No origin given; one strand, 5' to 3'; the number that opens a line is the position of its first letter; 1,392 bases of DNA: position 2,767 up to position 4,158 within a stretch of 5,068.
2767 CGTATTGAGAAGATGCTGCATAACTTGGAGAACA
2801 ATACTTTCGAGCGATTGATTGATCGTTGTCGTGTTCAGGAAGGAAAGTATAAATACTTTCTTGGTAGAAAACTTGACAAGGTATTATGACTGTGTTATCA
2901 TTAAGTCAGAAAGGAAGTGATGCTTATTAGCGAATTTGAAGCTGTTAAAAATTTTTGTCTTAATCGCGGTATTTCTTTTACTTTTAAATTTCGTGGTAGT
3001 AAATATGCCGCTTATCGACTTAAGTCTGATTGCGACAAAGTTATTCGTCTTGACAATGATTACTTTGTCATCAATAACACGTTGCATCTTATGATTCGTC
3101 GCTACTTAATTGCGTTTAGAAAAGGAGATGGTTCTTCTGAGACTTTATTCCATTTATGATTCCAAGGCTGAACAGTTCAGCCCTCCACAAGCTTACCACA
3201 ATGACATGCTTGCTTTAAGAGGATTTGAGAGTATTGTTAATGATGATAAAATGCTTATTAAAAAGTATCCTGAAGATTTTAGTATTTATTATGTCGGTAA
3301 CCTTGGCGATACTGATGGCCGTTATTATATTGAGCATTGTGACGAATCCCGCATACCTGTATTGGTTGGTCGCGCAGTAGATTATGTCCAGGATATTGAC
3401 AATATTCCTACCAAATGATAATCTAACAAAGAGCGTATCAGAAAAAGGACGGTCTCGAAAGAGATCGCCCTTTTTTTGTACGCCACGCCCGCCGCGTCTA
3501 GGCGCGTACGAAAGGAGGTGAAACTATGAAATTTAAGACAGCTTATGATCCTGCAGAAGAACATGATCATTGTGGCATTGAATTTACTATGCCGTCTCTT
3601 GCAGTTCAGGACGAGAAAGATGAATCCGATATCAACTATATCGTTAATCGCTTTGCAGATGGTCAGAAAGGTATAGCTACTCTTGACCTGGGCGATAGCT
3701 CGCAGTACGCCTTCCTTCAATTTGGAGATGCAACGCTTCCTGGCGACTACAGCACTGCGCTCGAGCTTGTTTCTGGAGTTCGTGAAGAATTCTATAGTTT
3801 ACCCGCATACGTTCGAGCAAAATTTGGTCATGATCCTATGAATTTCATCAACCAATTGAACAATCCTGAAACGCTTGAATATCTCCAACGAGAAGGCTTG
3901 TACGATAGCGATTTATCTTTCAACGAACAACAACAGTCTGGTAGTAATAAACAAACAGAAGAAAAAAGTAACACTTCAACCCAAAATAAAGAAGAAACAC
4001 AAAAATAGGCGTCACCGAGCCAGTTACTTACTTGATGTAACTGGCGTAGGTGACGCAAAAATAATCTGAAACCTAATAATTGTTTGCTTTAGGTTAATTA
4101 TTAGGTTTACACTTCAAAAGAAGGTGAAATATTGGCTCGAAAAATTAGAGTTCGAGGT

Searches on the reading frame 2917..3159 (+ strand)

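Call 4: search_protein_families(library=phrogs, proteins=[window:2917-3159:+], max_evalue=1)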
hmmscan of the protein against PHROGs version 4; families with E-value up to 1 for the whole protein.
window:2917-3159:+ (80 aa): 1 family
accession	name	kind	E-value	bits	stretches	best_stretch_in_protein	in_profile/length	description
phrog_5467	-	unknown function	0.08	12.8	1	16-58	66-108/552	-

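Call 5: search_protein_families(library=pfam, proteins=[window:2917-3159:+], max_evalue=1)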
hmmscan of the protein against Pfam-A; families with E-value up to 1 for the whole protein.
window:2917-3159:+ (80 aa): 1 family
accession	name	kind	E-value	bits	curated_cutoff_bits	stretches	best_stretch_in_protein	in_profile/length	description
PF02387.20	IncFII_repA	-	0.057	13.2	22.9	1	11-63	195-246/275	IncFII RepA protein family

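Call 73: search_protein_families(library=ncbifam, proteins=[window:2917-3156:+], max_evalue=1)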
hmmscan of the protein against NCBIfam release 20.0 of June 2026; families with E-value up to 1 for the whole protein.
window:2917-3156:+ (80 aa): 0 families

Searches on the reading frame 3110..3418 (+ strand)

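Call 4: search_protein_families(library=phrogs, proteins=[window:3110-3418:+], max_evalue=1)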
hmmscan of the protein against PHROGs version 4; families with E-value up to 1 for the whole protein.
window:3110-3418:+ (102 aa): 2 families
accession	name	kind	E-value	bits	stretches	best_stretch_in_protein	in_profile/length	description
phrog_1670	-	DNA, RNA and nucleotide metabolism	4.1e-24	85.3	1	10-98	3-86/96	DNA binding protein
phrog_35869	-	DNA, RNA and nucleotide metabolism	9.6e-05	23.4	1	14-87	45-112/130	DNA binding protein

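Call 5: search_protein_families(library=pfam, proteins=[window:3110-3418:+], max_evalue=1)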
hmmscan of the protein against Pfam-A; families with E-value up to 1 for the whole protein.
window:3110-3418:+ (102 aa): 2 families
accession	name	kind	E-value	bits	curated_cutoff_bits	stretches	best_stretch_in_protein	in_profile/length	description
PF20577.3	Phage_ORF5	-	9.7e-19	67.2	27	1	12-72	1-61/75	Phage ORF5 protein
PF08076.16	TetM_leader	-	0.13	12.5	25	0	48-61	6-19/28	Tetracycline resistance determinant leader peptide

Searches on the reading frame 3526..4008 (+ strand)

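Call 4: search_protein_families(library=phrogs, proteins=[window:3526-4008:+], max_evalue=1)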
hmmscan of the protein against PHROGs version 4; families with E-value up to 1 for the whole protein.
window:3526-4008:+ (160 aa): 2 families
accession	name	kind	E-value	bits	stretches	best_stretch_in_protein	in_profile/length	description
phrog_1642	-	head and packaging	2.2e-38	132.6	1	1-155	4-146/152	virion structural protein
phrog_24018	-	unknown function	0.36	12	1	15-36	15-36/59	-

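Call 5: search_protein_families(library=pfam, proteins=[window:3526-4008:+], max_evalue=1)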
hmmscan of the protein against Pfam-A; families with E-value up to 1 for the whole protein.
window:3526-4008:+ (160 aa): 1 family
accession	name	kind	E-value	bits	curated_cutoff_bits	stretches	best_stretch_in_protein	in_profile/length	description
PF09675.16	Chlamy_scaf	-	3.4e-22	79.4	25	1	19-146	13-125/134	Chlamydia-phage Chp2 scaffold (Chlamy_scaf)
